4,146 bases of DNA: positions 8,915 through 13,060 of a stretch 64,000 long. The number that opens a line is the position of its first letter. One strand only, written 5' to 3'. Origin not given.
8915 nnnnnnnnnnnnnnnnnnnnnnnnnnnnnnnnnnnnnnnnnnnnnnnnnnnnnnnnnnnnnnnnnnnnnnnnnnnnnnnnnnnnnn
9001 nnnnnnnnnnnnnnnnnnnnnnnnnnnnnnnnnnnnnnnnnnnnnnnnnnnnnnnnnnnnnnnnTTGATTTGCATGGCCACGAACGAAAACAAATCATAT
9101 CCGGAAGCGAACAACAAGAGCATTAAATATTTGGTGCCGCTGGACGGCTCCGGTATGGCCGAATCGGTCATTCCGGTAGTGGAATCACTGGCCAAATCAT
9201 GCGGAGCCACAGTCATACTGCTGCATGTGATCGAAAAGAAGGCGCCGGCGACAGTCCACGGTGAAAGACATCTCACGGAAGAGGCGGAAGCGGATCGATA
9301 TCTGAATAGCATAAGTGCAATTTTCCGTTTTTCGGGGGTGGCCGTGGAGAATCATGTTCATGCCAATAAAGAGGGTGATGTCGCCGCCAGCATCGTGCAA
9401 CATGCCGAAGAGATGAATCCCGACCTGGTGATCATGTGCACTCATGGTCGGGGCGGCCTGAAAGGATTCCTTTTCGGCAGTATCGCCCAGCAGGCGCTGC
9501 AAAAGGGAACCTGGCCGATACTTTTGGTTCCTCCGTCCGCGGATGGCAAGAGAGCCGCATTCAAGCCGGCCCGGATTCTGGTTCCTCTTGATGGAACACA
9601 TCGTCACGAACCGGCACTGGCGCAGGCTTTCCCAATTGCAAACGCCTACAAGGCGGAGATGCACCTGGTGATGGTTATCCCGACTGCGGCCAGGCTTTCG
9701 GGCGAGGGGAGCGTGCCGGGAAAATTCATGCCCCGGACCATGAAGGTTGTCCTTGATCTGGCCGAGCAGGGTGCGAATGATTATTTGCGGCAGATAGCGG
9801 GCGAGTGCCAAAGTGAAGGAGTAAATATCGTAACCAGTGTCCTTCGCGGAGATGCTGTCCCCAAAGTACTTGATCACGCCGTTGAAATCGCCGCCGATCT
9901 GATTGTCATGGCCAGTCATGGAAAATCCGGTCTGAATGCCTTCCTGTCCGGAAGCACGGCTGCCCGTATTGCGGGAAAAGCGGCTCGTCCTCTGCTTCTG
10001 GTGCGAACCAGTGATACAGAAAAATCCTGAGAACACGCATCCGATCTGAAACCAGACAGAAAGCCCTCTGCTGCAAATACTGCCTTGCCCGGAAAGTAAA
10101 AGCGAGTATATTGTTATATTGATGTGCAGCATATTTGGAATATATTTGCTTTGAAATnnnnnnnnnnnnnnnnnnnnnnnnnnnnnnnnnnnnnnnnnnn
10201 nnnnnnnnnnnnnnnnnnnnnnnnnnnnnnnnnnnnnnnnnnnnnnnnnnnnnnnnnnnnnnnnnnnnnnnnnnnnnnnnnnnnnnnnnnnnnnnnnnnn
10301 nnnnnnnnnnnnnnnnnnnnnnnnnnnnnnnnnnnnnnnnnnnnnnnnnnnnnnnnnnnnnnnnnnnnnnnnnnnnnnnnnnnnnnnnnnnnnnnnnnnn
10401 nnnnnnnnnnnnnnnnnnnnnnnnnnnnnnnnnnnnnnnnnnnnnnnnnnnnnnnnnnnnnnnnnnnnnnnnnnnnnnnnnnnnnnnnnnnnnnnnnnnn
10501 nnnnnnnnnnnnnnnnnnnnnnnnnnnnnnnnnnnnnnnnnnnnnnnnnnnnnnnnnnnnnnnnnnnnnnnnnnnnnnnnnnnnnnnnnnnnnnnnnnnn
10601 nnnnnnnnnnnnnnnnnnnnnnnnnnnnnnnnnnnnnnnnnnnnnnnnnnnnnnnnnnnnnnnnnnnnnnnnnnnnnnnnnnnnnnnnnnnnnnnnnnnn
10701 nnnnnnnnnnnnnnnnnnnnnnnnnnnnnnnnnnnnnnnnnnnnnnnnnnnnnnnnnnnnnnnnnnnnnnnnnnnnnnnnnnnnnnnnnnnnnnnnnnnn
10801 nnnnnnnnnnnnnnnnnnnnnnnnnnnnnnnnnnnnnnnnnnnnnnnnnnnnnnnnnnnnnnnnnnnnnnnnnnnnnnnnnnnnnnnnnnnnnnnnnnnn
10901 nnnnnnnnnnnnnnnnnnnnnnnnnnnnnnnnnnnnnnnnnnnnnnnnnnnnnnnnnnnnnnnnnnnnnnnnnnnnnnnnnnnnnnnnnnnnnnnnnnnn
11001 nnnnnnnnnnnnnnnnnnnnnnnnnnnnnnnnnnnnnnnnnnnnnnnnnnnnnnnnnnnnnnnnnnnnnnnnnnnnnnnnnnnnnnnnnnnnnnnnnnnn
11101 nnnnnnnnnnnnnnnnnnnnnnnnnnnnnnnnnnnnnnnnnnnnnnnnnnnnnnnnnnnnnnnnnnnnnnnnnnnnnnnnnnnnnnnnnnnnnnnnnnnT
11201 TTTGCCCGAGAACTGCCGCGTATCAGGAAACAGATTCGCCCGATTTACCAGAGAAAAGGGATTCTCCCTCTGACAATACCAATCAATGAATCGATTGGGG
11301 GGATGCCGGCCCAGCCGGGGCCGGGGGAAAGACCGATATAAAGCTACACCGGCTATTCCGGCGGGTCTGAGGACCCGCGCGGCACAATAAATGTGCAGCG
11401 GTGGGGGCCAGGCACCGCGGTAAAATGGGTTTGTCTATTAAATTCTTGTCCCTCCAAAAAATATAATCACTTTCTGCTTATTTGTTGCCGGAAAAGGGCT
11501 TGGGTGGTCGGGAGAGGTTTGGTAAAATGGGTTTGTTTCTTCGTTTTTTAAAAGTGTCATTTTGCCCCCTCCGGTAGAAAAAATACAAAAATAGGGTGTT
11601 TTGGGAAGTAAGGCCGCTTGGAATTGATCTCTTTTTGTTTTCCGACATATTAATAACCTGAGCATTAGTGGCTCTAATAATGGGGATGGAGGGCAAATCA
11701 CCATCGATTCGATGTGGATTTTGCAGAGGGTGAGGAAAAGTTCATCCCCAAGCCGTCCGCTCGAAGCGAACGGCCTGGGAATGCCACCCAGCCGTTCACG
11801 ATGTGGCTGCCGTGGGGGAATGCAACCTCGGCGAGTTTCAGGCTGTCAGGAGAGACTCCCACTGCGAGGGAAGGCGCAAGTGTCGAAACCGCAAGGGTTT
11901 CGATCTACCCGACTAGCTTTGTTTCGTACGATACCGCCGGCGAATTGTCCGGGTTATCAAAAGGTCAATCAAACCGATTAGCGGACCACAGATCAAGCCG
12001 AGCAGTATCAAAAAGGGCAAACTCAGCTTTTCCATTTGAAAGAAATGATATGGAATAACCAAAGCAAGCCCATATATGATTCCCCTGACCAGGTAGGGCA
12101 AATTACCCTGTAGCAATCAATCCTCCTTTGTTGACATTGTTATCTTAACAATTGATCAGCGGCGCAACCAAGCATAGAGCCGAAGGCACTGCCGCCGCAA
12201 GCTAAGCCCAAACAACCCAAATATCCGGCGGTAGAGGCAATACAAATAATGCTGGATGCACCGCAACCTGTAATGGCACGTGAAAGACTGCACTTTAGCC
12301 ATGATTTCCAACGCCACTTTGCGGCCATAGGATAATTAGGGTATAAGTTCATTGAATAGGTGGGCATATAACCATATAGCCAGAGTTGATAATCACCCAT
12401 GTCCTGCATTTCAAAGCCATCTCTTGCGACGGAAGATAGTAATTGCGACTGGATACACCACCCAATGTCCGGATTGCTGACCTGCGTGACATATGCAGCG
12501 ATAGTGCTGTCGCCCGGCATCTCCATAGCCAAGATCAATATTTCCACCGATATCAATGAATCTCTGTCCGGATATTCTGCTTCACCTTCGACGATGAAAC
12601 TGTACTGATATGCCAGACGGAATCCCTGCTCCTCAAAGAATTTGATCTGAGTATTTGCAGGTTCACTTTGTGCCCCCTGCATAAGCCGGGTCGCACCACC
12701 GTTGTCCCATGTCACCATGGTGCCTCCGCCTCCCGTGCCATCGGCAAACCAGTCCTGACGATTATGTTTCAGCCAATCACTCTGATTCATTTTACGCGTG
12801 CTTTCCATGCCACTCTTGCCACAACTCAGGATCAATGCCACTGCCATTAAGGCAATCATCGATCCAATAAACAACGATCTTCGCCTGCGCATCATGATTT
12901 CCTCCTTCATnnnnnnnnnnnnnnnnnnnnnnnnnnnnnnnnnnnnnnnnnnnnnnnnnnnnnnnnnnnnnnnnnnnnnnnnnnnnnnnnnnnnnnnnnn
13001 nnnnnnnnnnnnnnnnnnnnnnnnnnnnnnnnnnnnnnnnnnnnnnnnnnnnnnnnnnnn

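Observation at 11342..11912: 570-nt non-coding island carrying two different repeat-family members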

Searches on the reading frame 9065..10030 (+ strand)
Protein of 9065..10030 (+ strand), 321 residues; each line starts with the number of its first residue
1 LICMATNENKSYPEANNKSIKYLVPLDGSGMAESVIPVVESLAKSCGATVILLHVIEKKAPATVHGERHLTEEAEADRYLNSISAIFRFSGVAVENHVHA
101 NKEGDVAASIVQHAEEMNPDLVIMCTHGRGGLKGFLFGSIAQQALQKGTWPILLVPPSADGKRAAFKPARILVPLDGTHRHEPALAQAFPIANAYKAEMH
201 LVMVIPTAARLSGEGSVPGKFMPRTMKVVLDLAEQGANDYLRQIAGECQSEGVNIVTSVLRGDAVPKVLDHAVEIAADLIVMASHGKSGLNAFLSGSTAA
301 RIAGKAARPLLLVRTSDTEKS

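Call 17: search_protein_families(library=pfam, proteins=[window:9065-10030:+], max_evalue=0.01)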
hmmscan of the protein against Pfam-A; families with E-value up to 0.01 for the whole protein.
window:9065-10030:+ (321 aa): 1 family
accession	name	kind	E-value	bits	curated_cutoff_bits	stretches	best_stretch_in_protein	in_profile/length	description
PF00582.32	Usp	-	1.4e-47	162.2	24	2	23-156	6-141/141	Universal stress protein family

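Call 21: find_encoding_contigs(protein=window:9065-10030:+, flank=10000, max_places=10)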
Protein window:9065-10030:+ (321 aa): no gene with exactly this product is on record in the collection.

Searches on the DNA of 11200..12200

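Call 4: search_rna_families(source=window, start=11200, end=12200, threshold=evalue, max_evalue=10, show_alignments=3)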
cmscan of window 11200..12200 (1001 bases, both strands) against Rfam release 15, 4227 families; matches with E-value up to 10: 1.
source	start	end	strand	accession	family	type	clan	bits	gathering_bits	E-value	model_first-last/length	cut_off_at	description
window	11745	11781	+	RF04133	MIR2646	Gene; miRNA;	-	12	245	9.1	1-256/256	no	MIR2646 microRNA precursor family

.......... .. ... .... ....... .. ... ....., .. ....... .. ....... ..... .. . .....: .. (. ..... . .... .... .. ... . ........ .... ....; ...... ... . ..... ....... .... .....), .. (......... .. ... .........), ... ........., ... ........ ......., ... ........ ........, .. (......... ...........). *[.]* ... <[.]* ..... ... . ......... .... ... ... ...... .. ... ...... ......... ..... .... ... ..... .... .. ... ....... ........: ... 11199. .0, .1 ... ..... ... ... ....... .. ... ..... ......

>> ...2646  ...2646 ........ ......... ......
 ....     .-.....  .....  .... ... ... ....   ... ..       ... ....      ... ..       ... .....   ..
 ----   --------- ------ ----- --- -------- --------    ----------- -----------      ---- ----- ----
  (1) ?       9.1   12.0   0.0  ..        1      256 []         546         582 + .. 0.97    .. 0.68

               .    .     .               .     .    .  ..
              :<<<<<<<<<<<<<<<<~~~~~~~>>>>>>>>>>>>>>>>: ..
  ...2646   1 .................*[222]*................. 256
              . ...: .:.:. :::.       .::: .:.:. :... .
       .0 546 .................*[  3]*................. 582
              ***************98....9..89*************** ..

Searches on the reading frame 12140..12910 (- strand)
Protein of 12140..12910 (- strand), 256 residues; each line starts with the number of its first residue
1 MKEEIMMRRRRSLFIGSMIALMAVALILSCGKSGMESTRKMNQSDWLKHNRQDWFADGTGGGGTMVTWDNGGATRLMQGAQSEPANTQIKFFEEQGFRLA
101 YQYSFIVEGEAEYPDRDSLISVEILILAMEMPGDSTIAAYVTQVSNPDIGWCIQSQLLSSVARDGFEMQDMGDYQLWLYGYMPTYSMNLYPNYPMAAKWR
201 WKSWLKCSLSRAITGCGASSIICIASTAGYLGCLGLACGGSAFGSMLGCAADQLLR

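Call 17: search_protein_families(library=pfam, proteins=[window:12140-12910:-], max_evalue=0.01)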
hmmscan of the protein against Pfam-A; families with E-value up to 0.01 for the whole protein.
window:12140-12910:- (256 aa): 0 families

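Call 18: find_encoding_contigs(protein=window:12140-12910:-, flank=10000, max_places=10)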
Protein window:12140-12910:- (256 aa): no gene with exactly this product is on record in the collection.
